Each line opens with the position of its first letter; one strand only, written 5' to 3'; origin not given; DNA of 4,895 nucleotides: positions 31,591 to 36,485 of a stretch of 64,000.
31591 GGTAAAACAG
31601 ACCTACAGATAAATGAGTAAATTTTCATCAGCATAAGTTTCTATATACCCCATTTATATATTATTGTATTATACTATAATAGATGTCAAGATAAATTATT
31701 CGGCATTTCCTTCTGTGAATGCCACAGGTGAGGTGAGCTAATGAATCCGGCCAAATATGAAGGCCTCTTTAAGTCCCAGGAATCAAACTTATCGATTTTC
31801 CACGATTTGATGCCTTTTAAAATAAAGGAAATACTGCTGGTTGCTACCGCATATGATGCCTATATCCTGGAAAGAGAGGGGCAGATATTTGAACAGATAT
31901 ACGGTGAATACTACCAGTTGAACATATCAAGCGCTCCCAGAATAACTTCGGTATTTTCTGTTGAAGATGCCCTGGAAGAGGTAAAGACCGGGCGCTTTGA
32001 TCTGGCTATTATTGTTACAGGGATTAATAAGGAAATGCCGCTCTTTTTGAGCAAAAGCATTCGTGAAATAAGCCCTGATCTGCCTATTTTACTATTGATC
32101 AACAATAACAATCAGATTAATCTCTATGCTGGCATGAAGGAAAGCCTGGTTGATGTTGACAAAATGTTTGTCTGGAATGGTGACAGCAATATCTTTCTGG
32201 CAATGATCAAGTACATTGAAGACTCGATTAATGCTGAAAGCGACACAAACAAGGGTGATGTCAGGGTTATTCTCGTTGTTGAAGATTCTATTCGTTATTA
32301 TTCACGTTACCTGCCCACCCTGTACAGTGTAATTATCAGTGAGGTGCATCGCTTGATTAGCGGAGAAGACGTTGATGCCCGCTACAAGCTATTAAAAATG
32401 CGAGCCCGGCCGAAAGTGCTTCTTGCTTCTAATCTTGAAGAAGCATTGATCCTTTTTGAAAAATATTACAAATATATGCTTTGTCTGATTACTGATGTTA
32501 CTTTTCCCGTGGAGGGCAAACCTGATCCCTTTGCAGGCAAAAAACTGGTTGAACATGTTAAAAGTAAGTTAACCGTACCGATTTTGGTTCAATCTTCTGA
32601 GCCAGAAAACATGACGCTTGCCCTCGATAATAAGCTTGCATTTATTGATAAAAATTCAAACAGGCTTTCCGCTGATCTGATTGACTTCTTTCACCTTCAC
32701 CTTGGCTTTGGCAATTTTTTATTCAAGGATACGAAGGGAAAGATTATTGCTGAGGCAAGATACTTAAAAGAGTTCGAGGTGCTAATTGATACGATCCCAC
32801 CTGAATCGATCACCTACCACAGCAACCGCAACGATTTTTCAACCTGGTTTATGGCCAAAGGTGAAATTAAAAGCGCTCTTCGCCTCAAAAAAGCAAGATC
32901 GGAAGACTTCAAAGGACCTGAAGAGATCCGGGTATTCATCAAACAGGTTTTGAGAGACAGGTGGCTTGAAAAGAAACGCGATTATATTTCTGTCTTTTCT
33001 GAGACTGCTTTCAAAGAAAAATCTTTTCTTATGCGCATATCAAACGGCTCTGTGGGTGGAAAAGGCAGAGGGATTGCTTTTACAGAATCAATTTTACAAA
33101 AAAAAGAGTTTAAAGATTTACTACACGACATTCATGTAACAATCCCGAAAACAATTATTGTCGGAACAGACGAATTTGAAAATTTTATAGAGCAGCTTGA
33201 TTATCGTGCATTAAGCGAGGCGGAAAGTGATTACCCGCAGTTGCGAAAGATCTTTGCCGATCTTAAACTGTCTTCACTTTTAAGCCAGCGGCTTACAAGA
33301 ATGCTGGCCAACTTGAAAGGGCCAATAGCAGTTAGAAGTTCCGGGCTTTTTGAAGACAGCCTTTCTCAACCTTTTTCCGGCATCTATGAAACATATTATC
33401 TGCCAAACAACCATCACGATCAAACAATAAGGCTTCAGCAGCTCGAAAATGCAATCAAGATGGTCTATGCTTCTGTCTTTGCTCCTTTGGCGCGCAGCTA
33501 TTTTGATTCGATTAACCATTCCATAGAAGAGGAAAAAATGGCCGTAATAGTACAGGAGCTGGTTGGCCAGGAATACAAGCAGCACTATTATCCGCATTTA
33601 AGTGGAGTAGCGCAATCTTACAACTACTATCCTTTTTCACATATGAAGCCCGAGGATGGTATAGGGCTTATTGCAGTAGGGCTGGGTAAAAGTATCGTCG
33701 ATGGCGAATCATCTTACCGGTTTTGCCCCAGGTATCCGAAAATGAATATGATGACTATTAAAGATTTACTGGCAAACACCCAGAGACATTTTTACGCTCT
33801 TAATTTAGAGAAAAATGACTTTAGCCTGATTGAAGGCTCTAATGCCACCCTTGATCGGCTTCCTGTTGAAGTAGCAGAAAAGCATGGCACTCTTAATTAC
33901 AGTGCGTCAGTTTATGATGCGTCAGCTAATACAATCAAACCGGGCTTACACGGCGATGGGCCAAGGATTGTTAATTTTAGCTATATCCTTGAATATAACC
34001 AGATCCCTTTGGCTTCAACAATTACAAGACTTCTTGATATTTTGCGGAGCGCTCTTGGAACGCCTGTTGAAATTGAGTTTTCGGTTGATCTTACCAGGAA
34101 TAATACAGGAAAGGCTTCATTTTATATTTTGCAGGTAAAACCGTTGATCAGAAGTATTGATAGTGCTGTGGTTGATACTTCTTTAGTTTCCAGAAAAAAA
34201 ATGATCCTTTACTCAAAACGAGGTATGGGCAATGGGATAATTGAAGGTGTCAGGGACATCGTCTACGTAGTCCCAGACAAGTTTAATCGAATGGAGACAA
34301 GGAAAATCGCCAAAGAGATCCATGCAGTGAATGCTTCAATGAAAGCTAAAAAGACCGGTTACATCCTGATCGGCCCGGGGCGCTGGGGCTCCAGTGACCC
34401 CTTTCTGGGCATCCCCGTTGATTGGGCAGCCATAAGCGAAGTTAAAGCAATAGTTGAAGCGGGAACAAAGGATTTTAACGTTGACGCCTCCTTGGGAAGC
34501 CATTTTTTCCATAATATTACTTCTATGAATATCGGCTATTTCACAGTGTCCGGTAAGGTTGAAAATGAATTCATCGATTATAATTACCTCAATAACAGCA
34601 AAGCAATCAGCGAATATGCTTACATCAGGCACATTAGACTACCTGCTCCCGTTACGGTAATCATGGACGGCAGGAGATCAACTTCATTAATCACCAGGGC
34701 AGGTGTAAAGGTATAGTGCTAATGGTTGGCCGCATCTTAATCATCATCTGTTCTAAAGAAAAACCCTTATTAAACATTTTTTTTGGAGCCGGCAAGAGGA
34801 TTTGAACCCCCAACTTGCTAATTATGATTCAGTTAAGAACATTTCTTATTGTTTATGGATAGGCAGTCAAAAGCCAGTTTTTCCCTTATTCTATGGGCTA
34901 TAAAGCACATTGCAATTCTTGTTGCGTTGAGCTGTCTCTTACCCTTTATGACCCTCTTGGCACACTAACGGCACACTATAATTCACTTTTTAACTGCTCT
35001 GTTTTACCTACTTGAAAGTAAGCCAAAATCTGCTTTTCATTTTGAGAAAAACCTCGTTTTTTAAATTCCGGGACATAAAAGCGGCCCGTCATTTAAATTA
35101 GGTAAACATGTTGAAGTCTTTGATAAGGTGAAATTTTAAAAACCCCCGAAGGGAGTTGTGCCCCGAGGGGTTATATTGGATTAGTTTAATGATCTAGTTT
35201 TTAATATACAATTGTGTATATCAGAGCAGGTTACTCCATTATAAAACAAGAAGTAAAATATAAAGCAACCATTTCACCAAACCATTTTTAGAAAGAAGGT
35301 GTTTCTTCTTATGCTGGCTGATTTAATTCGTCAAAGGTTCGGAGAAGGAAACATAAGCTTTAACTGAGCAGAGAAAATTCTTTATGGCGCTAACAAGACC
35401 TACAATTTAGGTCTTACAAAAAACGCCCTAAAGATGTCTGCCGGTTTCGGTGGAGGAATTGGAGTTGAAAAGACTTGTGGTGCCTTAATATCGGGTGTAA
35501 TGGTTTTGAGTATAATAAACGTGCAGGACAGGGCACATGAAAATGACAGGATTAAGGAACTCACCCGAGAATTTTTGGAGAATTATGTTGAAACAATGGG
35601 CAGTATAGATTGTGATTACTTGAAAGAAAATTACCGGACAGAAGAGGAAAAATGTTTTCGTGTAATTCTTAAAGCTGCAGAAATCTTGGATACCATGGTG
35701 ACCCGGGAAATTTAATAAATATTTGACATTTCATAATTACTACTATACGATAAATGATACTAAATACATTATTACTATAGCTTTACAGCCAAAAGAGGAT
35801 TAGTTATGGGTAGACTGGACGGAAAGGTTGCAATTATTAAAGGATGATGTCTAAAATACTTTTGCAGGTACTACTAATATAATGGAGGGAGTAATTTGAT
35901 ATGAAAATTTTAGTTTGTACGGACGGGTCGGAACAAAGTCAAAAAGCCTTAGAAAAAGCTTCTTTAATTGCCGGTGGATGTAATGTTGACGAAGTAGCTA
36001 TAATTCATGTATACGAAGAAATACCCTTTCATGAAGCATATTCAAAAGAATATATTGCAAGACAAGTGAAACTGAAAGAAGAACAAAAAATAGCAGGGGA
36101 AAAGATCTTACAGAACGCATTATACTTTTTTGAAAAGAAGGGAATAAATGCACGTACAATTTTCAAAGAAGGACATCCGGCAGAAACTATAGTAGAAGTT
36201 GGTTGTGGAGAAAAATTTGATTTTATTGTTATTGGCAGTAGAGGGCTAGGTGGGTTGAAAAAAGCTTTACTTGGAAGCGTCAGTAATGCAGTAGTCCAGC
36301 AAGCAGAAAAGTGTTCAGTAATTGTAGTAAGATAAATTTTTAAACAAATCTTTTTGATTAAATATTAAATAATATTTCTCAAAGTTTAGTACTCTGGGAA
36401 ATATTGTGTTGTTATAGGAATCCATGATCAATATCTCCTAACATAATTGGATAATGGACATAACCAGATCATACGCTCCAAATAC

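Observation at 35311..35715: Candidate new selenoprotein: C_GCAxxG_C_C redox protein with UGA at the first conserved Cys and a SECIS-like hairpin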

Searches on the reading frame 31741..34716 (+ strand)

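Call 11: search_protein_families(library=pfam, proteins=[window:31741-34716:+], max_evalue=0.001)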
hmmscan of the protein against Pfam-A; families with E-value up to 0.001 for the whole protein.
window:31741-34716:+ (991 aa): 1 family
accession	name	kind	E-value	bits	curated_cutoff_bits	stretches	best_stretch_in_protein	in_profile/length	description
PF01326.24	PPDK_N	-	6.7e-34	118.1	27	1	437-807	3-314/328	Pyruvate phosphate dikinase, AMP/ATP-binding domain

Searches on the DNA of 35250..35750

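Call 103: search_rna_families(source=window, start=35250, end=35750, threshold=evalue, max_evalue=10)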
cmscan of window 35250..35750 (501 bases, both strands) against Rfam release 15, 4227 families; matches with E-value up to 10: 0.
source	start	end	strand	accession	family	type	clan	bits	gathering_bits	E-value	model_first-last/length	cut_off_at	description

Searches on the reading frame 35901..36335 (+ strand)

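Call 11: search_protein_families(library=pfam, proteins=[window:35901-36335:+], max_evalue=0.001)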
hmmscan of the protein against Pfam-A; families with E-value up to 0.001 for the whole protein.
window:35901-36335:+ (144 aa): 1 family
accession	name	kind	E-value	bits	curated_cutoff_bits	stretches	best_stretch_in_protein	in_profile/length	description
PF00582.32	Usp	-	2.4e-26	93.4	24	1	2-144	4-141/141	Universal stress protein family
